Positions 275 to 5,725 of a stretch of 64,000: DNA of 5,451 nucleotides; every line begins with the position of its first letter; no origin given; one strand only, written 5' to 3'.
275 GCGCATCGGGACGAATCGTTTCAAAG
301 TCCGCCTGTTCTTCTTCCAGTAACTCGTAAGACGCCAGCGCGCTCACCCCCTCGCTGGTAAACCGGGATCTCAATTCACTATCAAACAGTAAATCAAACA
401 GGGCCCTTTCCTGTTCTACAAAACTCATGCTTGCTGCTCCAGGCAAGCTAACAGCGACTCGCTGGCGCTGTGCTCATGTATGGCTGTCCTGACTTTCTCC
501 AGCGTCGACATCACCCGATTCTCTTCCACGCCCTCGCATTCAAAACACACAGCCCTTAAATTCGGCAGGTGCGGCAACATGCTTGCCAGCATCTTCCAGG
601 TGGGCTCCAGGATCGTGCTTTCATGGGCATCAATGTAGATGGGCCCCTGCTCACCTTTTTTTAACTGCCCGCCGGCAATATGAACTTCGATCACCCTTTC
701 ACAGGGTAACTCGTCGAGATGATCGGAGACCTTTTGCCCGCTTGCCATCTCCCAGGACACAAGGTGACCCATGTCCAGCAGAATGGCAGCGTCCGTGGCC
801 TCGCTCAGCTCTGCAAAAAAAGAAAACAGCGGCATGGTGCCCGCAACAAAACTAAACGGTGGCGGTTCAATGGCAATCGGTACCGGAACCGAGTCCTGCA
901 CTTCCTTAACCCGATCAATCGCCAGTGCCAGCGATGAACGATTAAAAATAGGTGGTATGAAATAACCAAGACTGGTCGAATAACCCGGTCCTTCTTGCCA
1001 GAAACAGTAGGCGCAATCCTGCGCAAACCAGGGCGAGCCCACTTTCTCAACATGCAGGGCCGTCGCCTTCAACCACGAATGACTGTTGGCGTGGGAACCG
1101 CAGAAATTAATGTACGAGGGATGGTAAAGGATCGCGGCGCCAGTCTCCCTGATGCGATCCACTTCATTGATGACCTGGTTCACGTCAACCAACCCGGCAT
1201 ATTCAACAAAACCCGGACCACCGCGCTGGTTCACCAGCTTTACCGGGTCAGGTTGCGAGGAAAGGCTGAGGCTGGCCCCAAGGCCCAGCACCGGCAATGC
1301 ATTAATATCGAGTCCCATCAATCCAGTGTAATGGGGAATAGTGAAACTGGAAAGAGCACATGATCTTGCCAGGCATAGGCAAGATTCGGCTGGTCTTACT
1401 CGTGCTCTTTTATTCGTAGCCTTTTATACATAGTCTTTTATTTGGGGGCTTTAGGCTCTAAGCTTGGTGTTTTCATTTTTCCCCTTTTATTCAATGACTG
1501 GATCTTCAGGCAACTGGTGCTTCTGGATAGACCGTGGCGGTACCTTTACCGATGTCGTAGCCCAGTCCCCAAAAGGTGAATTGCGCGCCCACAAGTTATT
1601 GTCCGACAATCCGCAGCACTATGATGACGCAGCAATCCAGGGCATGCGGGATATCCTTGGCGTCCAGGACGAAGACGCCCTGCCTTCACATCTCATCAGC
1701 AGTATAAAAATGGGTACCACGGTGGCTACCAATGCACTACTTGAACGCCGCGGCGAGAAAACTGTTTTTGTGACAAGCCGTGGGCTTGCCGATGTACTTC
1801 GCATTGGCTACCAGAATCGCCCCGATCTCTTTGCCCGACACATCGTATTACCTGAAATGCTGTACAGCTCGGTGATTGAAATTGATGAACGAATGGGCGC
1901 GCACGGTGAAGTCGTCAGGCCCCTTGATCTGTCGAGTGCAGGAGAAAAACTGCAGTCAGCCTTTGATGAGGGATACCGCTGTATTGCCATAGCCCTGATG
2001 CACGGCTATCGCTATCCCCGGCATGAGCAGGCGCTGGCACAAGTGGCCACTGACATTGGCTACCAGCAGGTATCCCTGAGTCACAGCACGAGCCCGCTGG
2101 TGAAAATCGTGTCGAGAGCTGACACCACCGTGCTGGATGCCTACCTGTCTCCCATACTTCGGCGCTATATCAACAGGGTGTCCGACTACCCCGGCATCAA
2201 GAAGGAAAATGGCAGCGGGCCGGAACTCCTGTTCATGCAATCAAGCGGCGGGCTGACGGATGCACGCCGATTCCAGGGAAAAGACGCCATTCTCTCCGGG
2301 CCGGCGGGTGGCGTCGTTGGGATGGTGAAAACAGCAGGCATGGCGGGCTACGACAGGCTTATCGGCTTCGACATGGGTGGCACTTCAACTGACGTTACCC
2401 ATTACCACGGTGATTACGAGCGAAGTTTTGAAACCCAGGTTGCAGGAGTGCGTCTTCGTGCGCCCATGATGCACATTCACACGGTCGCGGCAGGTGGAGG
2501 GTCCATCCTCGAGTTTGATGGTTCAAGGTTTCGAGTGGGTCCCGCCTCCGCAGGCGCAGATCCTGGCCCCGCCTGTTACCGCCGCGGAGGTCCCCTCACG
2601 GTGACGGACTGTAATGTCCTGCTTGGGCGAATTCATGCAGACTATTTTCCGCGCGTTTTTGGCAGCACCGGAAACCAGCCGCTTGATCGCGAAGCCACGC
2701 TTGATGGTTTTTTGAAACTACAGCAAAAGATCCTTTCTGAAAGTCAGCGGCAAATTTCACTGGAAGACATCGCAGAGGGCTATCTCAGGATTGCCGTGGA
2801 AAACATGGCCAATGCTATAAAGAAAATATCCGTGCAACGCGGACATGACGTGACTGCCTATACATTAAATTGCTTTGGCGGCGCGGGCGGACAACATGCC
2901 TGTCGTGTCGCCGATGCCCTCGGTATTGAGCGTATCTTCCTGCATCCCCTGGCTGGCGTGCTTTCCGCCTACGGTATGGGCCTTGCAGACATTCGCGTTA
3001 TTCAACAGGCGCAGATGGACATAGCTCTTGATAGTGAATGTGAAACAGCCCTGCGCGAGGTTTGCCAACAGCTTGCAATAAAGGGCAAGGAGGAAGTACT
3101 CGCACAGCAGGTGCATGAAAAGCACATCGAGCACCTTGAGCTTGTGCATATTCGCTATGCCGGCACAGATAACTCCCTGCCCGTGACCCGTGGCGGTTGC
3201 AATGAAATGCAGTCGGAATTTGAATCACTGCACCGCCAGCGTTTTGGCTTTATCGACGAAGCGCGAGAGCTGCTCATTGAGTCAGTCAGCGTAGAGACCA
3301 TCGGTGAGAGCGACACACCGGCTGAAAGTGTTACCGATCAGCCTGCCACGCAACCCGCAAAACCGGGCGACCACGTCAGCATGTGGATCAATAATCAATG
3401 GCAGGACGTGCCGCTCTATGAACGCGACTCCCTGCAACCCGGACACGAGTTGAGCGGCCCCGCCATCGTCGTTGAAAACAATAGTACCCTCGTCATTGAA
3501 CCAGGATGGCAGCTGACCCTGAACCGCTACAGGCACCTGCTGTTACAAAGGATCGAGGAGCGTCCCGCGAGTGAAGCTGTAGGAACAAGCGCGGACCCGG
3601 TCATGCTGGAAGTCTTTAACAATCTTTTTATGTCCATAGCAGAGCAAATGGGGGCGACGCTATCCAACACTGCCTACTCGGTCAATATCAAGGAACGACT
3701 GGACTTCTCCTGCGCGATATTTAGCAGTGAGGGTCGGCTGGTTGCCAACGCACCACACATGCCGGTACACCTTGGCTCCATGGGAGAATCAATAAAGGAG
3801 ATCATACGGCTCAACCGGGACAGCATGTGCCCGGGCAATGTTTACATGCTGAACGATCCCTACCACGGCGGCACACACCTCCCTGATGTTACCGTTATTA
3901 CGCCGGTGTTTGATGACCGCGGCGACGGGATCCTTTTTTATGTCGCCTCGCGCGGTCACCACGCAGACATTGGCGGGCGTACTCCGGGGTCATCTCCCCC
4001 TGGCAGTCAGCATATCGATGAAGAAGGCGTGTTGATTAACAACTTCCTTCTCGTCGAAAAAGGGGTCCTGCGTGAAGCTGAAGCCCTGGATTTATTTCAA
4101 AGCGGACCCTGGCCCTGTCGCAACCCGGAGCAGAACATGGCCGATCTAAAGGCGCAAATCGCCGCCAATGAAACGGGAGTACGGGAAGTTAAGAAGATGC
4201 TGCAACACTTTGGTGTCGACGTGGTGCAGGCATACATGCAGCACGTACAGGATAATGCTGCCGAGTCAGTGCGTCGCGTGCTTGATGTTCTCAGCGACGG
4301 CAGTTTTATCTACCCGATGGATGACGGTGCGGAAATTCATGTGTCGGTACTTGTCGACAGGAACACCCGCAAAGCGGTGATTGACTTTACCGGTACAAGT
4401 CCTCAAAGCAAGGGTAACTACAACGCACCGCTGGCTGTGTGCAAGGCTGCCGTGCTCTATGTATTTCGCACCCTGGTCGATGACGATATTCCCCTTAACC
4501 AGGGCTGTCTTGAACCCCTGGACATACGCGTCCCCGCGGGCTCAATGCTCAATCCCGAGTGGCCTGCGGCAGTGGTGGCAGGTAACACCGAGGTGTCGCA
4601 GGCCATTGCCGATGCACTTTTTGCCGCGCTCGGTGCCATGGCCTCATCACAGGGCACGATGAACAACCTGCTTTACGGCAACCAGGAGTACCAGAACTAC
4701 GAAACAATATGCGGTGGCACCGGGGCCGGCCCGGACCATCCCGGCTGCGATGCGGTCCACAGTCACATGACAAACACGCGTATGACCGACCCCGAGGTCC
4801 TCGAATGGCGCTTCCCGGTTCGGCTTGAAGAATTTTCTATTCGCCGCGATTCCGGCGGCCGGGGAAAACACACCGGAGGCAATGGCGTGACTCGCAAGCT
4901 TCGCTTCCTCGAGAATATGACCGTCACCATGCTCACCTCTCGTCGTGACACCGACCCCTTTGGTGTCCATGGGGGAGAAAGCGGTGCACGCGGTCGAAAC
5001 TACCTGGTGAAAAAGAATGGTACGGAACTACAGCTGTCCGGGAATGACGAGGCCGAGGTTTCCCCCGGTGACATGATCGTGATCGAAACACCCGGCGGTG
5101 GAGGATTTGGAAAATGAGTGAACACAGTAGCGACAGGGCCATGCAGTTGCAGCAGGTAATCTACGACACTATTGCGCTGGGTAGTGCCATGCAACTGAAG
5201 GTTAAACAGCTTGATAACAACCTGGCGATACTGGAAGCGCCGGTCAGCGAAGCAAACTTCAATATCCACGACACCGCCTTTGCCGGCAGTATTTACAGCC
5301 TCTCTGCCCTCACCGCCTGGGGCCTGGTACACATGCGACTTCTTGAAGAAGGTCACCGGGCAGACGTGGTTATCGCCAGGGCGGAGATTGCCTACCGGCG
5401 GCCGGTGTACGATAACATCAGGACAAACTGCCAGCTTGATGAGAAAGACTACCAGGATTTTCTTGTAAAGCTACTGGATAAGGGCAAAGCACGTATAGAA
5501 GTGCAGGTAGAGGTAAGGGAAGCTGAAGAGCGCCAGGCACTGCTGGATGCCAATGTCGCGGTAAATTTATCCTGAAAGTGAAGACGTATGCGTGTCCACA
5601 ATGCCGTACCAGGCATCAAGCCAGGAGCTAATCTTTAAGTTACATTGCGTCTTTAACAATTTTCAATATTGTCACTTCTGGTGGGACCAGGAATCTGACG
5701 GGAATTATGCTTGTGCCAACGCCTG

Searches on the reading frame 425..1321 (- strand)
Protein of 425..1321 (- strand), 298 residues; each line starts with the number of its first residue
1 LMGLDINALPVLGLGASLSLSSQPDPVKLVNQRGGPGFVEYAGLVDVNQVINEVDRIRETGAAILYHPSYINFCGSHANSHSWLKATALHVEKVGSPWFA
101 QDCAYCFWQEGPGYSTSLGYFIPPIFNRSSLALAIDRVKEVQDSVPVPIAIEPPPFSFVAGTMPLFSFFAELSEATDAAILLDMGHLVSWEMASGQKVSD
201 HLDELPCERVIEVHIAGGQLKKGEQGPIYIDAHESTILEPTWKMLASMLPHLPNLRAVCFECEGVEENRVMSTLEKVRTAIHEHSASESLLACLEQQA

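Call 6: search_protein_families(library=ncbifam, proteins=[window:425-1321:-], max_evalue=0.00001)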
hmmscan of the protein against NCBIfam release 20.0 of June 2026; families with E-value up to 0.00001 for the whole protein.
window:425-1321:- (298 aa): 5 families
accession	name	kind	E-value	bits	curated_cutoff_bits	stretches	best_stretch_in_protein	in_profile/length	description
NF050151.1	RiPP_MNIO_ApyH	equivalog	1.5e-23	83.4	400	1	62-281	55-280/283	multinuclear non-heme iron-dependent oxidative enzyme ApyH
NF050167.1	MNIO_BufB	equivalog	6e-19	68.4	310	1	52-254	39-237/262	MNIO family bufferin maturase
NF003818.2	PRK05409.1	equivalog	3.6e-14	53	360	1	64-251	53-233/264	HvfB family MNIO-type RiPP peptide maturase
NF050165.1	MNIO_ChrH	equivalog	4.2e-12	45.8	600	1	125-278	117-279/363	MNIO family chryseobactin maturase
TIGR04159.2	methbact_MbnB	equivalog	1.3e-06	28.1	325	1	129-280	109-258/261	methanobactin biosynthesis protein MbnB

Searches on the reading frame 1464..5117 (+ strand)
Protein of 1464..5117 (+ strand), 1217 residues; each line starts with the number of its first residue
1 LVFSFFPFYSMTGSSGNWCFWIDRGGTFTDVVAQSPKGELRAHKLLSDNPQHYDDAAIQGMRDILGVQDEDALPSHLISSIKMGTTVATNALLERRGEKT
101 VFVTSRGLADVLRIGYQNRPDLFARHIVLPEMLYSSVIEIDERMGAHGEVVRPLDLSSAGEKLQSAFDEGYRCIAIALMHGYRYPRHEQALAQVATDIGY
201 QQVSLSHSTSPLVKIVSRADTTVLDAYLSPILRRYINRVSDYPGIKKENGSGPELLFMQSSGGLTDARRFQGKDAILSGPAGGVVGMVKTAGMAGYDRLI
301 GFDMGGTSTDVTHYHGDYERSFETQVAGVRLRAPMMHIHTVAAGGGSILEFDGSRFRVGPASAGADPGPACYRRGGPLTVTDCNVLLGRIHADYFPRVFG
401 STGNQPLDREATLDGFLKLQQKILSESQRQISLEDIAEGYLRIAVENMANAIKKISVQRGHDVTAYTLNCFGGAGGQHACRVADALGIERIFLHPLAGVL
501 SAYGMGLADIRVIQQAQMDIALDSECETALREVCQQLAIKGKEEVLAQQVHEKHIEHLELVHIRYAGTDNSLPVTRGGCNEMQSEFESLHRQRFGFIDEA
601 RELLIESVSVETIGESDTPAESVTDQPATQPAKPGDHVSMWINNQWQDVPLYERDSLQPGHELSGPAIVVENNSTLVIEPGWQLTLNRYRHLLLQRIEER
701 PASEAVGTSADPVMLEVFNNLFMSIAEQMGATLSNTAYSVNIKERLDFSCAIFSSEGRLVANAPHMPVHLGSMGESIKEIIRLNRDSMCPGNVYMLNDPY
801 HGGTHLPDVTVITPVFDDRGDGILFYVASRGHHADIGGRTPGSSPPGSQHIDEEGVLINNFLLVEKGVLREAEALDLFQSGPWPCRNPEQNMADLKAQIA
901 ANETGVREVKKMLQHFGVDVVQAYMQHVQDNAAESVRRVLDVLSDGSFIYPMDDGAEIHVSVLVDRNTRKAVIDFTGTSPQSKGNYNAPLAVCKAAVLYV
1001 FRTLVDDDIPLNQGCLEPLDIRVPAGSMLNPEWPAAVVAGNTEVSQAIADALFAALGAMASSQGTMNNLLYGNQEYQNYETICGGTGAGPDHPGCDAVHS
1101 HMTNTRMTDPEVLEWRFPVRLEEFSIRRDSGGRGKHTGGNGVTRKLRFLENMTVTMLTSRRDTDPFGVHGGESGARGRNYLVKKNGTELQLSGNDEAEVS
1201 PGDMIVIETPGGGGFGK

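Call 6: search_protein_families(library=ncbifam, proteins=[window:1464-5117:+], max_evalue=0.00001)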
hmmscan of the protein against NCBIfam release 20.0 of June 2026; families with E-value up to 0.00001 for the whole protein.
window:1464-5117:+ (1217 aa): 5 families
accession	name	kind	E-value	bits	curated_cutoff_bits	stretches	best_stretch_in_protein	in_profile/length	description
NF050156.1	CapLactmsAlpCapA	equivalog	3.7e-103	346.1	1000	1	22-690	5-681/689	caprolactamase subunit alpha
NF042975.2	AcphenoCarb_ApcC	equivalog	1.8e-60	204.9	1500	2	22-565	13-559/733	acetophenone carboxylase subunit gamma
NF050157.1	CapLactmsBetCapB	equivalog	8.3e-50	169.6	1000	1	711-1217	2-528/577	caprolactamase subunit beta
NF042960.1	AcphenoCarb_ApcA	equivalog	1.5e-37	129.2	1250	1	22-694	6-655/658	acetophenone carboxylase subunit alpha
NF042976.1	AcphenoCarb_ApcD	equivalog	3.5e-19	68.5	1500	1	751-1143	69-484/685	acetophenone carboxylase subunit delta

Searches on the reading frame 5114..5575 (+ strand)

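Call 6: search_protein_families(library=ncbifam, proteins=[window:5114-5575:+], max_evalue=0.00001)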
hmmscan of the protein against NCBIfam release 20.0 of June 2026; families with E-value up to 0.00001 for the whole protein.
window:5114-5575:+ (153 aa): 1 family
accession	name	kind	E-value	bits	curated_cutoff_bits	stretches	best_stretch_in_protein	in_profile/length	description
TIGR02447.1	yiiD_Cterm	subfamily_domain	8.3e-32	109.9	97.1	1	17-142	3-128/138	putative thioesterase domain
